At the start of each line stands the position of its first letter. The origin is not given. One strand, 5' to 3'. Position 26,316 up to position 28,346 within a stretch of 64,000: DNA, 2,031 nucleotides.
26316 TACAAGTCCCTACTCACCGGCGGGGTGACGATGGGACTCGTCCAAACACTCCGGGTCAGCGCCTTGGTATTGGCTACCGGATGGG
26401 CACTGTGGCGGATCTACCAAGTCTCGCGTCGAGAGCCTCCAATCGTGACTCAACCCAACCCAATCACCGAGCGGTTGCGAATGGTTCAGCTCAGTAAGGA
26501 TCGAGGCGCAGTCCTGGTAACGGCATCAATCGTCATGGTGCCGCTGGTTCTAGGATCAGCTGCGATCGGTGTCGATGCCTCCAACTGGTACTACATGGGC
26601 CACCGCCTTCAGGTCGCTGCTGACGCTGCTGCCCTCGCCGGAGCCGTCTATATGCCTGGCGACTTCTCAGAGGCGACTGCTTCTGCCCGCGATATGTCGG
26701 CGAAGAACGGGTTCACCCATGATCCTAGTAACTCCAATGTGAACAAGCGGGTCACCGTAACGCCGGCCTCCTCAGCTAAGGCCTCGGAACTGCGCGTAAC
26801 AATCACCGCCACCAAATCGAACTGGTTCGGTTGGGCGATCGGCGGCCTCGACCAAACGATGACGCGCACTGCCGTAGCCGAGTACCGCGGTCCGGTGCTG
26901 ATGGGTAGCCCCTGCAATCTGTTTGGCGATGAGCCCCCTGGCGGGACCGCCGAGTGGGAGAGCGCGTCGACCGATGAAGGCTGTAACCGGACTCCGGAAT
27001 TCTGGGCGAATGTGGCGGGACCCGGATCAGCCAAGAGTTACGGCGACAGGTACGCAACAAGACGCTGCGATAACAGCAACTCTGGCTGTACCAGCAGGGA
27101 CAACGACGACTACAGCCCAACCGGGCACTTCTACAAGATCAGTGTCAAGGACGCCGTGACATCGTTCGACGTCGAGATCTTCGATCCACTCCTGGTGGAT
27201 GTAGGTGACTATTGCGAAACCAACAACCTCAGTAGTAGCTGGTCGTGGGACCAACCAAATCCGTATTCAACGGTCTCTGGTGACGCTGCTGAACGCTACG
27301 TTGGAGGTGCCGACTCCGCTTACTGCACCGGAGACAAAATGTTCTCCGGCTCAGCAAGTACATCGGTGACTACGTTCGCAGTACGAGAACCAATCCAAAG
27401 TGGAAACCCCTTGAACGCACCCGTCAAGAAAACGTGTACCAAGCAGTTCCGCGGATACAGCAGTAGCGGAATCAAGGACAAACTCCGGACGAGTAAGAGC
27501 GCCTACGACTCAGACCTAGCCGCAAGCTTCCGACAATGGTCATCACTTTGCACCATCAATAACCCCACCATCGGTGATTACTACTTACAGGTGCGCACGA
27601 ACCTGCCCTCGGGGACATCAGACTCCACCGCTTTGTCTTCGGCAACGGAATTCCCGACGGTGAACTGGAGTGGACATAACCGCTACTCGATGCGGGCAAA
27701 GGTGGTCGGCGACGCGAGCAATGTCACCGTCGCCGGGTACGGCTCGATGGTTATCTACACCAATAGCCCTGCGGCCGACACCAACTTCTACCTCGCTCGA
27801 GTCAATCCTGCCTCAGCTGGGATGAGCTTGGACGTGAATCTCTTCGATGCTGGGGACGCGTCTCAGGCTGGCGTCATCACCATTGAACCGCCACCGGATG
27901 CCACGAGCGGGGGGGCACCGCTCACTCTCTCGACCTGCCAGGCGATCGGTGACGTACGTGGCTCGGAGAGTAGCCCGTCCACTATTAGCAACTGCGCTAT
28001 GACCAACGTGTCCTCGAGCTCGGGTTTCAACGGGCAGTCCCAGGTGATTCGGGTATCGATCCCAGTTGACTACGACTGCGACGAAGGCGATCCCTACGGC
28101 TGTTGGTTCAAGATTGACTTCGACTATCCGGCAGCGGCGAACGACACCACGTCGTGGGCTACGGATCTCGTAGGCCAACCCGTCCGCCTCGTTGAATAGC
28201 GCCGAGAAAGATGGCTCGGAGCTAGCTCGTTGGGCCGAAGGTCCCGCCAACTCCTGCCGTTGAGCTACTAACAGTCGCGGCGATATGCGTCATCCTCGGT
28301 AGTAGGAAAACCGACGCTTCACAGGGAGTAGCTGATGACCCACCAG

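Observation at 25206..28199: Single 997-codon frame fusing a GT-C (GT87/DUF2029-like) membrane glycosyltransferase to a TadG-like pilus protein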

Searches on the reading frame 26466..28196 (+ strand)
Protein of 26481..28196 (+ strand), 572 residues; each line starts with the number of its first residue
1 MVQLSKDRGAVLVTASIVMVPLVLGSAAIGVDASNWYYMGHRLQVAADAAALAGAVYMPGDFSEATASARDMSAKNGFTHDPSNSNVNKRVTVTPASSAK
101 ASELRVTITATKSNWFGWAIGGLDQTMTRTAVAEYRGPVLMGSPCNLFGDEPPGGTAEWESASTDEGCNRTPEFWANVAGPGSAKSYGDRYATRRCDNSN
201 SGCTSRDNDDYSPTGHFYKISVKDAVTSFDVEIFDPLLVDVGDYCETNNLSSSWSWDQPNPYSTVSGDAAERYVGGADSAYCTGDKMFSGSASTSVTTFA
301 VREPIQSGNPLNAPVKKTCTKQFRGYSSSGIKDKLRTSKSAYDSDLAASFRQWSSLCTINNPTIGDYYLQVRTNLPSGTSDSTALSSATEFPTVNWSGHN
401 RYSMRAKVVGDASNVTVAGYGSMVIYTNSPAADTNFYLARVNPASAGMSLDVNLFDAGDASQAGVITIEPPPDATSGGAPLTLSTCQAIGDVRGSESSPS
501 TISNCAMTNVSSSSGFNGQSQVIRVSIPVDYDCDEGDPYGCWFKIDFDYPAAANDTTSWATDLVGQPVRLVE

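Call 14: search_solved_structures(query=window:26481-28196:+, max_evalue=10, show_alignments=2)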
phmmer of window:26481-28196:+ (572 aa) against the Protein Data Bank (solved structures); distinct sequences matched with E-value up to 10: 1.
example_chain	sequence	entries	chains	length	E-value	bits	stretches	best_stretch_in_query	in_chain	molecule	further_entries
26jk_A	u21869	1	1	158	1.3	10.8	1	104-158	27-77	Glutathione peroxidase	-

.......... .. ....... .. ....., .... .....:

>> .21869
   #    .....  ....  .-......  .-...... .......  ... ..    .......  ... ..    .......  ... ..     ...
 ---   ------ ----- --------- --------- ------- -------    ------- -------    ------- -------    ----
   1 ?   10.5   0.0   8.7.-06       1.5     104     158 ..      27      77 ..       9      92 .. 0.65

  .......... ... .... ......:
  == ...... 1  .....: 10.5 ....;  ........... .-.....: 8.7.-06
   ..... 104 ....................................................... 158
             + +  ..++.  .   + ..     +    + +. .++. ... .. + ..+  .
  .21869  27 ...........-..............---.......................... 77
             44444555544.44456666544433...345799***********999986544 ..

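Call 20: find_homologous_proteins(query=window:26481-28196:+, max_evalue=0.001)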
Query window:26481-28196:+ (572 aa): 565 proteins with E <= 0.001 among 8000 candidates; the best 120 are listed.
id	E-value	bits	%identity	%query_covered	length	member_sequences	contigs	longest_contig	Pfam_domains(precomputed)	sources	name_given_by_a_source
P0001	0.0e+0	1293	100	100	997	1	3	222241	PF09594.17,PF13400.12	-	-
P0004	0.0e+0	1041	81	98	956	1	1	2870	PF09594.17,PF13400.12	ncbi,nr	ncbi:MAG: DUF2029 domain-containing protein, partial [Actinobacteria bacterium]|nr:DUF2029 domain-co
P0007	8.7e-239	812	63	100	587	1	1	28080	PF13400.12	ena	-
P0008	1.3e-228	778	60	100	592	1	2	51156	-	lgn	-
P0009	6.7e-221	753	58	99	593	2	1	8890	PF13400.12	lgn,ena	-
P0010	1.2e-218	745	57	100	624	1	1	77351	PF13400.12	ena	-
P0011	1.4e-218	745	58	99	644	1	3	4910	PF13400.12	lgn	-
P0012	2.8e-218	744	58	100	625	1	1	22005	PF13400.12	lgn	-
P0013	2.1e-217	741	59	100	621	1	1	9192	PF13400.12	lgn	-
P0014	1.1e-216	739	58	99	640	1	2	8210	PF13400.12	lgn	-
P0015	8.0e-214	730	57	99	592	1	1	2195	PF13400.12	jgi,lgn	jgi:Flp pilus assembly protein TadG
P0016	3.5e-213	727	56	100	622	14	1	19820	PF13400.12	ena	-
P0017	8.7e-211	719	56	100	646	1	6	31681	PF13400.12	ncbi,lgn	-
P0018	8.1e-209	713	56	99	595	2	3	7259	PF13400.12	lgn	-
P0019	1.3e-205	702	55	100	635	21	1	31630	PF13400.12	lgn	-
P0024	2.5e-163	563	49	99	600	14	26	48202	PF13400.12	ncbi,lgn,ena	ncbi:MAG: pilus assembly protein TadG-related protein [Candidatus Nanopelagicales bacterium]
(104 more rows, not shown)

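Call 21: find_encoding_contigs(protein=P0007, flank=10000, max_places=1)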
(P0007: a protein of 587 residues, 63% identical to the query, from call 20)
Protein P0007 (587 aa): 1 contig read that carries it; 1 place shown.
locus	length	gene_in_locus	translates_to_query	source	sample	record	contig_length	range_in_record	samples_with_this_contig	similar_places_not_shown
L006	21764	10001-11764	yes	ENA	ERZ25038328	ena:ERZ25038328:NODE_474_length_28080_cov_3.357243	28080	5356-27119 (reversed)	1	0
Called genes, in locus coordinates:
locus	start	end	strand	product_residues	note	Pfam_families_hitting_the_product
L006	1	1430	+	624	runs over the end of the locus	-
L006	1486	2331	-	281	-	PF00194:Carb_anhydrase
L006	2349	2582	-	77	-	PF14373:Imm_superinfect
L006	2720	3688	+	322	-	-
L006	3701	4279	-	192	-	PF07811:TadE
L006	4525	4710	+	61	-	PF04964:Flp_Fap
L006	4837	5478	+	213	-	PF16976:RcpC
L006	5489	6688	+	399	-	PF01656:CbiA (weak), PF10609:ParA, PF13614:AAA_31 (weak)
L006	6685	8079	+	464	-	PF00437:T2SSE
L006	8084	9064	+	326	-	PF00482:T2SSF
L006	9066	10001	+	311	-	PF00482:T2SSF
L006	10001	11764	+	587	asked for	PF13400:Tad (weak)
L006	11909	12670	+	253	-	-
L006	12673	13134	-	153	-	PF02627:CMD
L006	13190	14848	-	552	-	PF00664:ABC_membrane (weak), PF00005:ABC_tran, PF13304:AAA_21 (faint)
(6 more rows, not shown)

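Call 22: find_encoding_contigs(protein=P0010, flank=10000, max_places=1)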
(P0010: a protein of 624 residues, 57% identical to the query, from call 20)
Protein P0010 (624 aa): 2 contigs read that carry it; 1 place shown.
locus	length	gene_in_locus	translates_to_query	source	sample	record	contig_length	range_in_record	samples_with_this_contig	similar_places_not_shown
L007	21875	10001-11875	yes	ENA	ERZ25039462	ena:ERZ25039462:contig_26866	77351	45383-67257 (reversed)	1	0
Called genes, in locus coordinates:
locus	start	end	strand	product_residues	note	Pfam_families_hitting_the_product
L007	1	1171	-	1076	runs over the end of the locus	-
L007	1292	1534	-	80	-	-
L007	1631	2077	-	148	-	-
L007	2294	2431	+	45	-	-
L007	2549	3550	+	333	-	PF10503:Esterase_PHB (faint)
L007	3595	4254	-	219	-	PF07811:TadE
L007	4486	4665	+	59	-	PF04964:Flp_Fap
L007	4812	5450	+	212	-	PF16976:RcpC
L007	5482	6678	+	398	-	PF01656:CbiA, PF10609:ParA, PF13614:AAA_31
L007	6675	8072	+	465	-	PF00437:T2SSE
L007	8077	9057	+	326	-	PF00482:T2SSF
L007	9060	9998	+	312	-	PF00482:T2SSF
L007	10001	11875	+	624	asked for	PF13400:Tad (weak)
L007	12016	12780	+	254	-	-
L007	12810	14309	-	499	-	PF02720:DUF222, PF01844:HNH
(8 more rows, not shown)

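Call 23: find_encoding_contigs(protein=P0024, flank=10000, max_places=1)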
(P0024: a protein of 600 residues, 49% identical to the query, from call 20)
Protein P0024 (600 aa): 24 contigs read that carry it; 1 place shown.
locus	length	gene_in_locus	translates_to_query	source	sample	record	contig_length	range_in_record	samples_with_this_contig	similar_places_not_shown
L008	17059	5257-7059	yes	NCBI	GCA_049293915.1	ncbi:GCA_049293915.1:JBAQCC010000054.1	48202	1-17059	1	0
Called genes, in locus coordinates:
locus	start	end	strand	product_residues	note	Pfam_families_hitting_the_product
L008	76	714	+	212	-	PF16976:RcpC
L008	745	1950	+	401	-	PF01656:CbiA (weak), PF10609:ParA, PF13614:AAA_31 (weak)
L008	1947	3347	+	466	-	PF00437:T2SSE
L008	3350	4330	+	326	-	PF00482:T2SSF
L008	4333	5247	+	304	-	PF00482:T2SSF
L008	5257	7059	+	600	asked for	PF13400:Tad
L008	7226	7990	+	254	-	-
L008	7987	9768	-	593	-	PF00005:ABC_tran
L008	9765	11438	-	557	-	PF00664:ABC_membrane, PF00005:ABC_tran, PF13304:AAA_21 (faint), PF02463:SMC_N (weak)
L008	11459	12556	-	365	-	PF02322:Cyt_bd_oxida_II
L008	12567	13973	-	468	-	PF01654:Cyt_bd_oxida_I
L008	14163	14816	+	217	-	PF00072:Response_reg, PF00196:GerE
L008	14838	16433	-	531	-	PF01590:GAF, PF13185:GAF_2, PF13492:GAF_3 (faint), PF07730:HisKA_3, PF02518:HATPase_c, PF13581:HATPase_c_2 (weak)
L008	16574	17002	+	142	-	PF00571:CBS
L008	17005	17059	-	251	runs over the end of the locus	PF00300:His_Phos_1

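Call 48: predict_structure(alignment_id=A3)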
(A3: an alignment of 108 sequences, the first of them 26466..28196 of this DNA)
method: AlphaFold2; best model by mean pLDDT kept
length: 577 residues; sequences in the alignment: 108
mean_pLDDT: 92.8   pTM: 0.85
mean pLDDT of the five models: 92.8, 92.0, 91.5, 91.5, 90.5
residues with pLDDT >= 90: 465; 70-90: 99; 50-70: 9; < 50: 4
segments of 3 or more residues with pLDDT < 50: 1-4
pLDDT, mean of each block of 10 residues (from residue 1): 51 73 82 89 96 96 85 97 97 96 91 95 85 95 82 95 84 90 98 97 97 97 96 98 96 90 96 95 94 96 97 91 97 93 97 97 97 98 97 96 98 95 94 87 91 95 94 97 97 98 98 97 98 95 93 92 93 83
secondary structure, 60 per line:
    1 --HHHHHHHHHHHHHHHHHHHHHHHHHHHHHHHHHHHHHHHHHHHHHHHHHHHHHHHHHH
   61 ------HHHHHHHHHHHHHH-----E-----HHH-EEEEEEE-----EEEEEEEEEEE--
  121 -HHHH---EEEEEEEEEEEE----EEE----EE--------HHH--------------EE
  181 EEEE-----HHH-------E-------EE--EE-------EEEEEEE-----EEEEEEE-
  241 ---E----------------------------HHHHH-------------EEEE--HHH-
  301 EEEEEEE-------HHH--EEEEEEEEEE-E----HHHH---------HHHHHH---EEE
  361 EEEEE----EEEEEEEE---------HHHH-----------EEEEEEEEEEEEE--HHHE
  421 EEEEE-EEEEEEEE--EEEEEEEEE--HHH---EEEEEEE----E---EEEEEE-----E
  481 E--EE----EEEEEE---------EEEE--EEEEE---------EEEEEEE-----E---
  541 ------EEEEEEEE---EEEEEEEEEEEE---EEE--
elements in order: H3-60 H67-80 E96-102 E108-118 H122-125 E129-140 E145-147 E179-184 E221-227 E233-239 H273-277 E291-294 E301-307 E320-329 H336-339 H349-354 E358-365 E370-377 H387-390 E402-414 E420-425 E427-434 E437-445 E454-460 E469-474 E490-495 E505-508 E511-515 E525-531 E547-554 E558-569 E573-575

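Call 53: fold_search(model_id=the predicted structure, library=pdb)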
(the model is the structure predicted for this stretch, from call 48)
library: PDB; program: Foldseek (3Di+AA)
matches with E <= 10: 638; with E <= 0.001: 0
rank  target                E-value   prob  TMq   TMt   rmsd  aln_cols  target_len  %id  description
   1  9qvf_C                6.7e-03  0.13  0.11  0.18  20.3       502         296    5  Turnip Crinkle Virus: virus-like particles (TCV-P38+1) (released 2025-04-23)
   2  5j7o_E                1.2e-02  0.02  0.08  0.08  29.4       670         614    6  Faustovirus major capsid protein (released 2016-05-18)
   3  5j7u_A                1.5e-02  0.06  0.12  0.11  31.9       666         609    7  Faustovirus major capsid protein (released 2016-05-18)
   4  7kwb_A                1.6e-02  0.12  0.13  0.17  23.0       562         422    9  Surface glycan-binding protein B from Bacteroides thetaiotaomicron (released 2021-02-17)
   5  6qfo                  2.5e-02  0.06  0.13  0.06  26.0       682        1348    9  EngBF DARPin Fusion 9b 3G124 (released 2019-11-06)
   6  5j7o_F                2.5e-02  0.03  0.11  0.10  34.9       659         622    7  Faustovirus major capsid protein (released 2016-05-18)
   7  6f2p                  2.9e-02  0.11  0.14  0.09  21.0       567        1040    7  Structure of Paenibacillus xanthan lyase to 2.6 A resolution (released 2018-12-05)
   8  4llf_A                3.1e-02  0.09  0.10  0.18  18.6       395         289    6  Crystal structure of Cucumber Necrosis Virus (released 2013-10-30)
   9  5j7o_A                3.7e-02  0.04  0.13  0.12  34.2       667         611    7  Faustovirus major capsid protein (released 2016-05-18)
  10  6qev_B                3.9e-02  0.07  0.11  0.06  26.3       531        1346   11  EngBF DARPin Fusion 4b B6 (released 2019-11-06)
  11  6qfk_A                4.2e-02  0.07  0.11  0.06  25.9       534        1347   11  EngBF DARPin Fusion 4b G10 (released 2019-11-06)
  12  6v4s_B                4.4e-02  0.20  0.14  0.13  15.2       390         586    9  A Closed pore conformation of a Pentameic ligand-gated ion channel with additional N-terminal domain (released 2020-06-03)
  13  1dnv                  4.7e-02  0.01  0.06  0.07  25.2       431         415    8  PARVOVIRUS (DENSOVIRUS) FROM GALLERIA MELLONELLA (released 1999-02-16)
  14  5j7o_C                5.9e-02  0.03  0.12  0.11  34.3       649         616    8  Faustovirus major capsid protein (released 2016-05-18)
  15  1of4_A                6.3e-02  0.33  0.13  0.33  11.6       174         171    9  Structural and thermodynamic dissection of specific mannan recognition by a carbohydrate-binding module, TmCBM27 (released 2003-04-17)
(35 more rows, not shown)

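Call 73: find_encoding_contigs(protein=P0008, flank=10000, max_places=1)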
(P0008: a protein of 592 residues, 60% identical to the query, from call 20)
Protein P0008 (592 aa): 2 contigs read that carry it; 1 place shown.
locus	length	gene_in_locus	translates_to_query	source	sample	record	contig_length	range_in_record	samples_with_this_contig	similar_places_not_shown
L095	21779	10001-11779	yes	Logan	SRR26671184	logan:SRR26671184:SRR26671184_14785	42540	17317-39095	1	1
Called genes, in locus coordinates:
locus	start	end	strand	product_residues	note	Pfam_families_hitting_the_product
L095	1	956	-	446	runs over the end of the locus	-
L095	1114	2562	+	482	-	PF10009:DUF2252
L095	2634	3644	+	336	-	-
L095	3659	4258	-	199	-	PF07811:TadE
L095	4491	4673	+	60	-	PF04964:Flp_Fap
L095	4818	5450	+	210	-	PF08666:SAF, PF16976:RcpC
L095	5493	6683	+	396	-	PF01656:CbiA, PF10609:ParA, PF13614:AAA_31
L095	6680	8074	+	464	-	PF00437:T2SSE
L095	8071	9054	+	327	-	PF00482:T2SSF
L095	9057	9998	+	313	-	PF19359:DUF5936 (faint), PF00482:T2SSF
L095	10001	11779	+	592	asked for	-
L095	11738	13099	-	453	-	PF00005:ABC_tran, PF13304:AAA_21 (faint), PF09821:AAA_assoc_C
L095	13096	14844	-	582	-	PF00528:BPD_transp_1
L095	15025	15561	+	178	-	PF00571:CBS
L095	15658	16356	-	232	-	PF00300:His_Phos_1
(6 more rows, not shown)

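Call 92: fold_search(model_id=the predicted structure, library=viral)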
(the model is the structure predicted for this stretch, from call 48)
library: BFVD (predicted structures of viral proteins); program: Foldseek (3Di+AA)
matches with E <= 10: 801; with E <= 0.001: 3
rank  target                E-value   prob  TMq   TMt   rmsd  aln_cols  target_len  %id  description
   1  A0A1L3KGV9            2.8e-04  0.38  0.13  0.18  23.2       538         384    9  (no name in the UniProt tables at hand)
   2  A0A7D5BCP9            3.5e-04  0.28  0.12  0.16  21.3       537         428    7  (no name in the UniProt tables at hand)
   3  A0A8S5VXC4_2          5.0e-04  0.23  0.11  0.08  25.8       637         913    8  (no name in the UniProt tables at hand)
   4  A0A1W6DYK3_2          1.6e-03  0.14  0.11  0.08  24.3       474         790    8  DUF4815 domain-containing protein [Aeromonas phage phiA8-29]
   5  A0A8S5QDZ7            1.7e-03  0.13  0.13  0.07  22.1       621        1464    9  Nucleoid-associated protein [Siphoviridae sp. ctEIp38]
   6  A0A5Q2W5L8            1.9e-03  0.08  0.11  0.09  30.9       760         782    8  (no name in the UniProt tables at hand)
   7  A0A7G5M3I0            2.3e-03  0.10  0.12  0.11  22.3       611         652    8  (no name in the UniProt tables at hand)
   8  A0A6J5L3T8            3.5e-03  0.85  0.13  0.14  11.9       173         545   10  Uncharacterized protein [uncultured Caudovirales phage]
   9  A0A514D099            3.5e-03  0.09  0.09  0.13  20.5       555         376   10  Capsid protein [Riboviria sp.]
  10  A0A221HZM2            6.7e-03  0.08  0.11  0.12  21.9       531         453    8  (no name in the UniProt tables at hand)
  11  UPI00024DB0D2         7.1e-03  0.18  0.13  0.19  24.7       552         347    7  (no name look-up for this kind of identifier)
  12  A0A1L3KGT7            1.1e-02  0.07  0.11  0.12  22.3       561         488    8  (no name in the UniProt tables at hand)
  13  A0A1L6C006            1.3e-02  0.16  0.12  0.16  21.3       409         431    7  (no name in the UniProt tables at hand)
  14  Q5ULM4                1.3e-02  0.10  0.11  0.05  27.9       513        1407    8  Orf90 [Lactobacillus phage LP65]
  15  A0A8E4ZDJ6            1.3e-02  0.09  0.14  0.07  31.0       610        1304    7  Uncharacterized protein [Tenacibaculum phage Gundel_1]
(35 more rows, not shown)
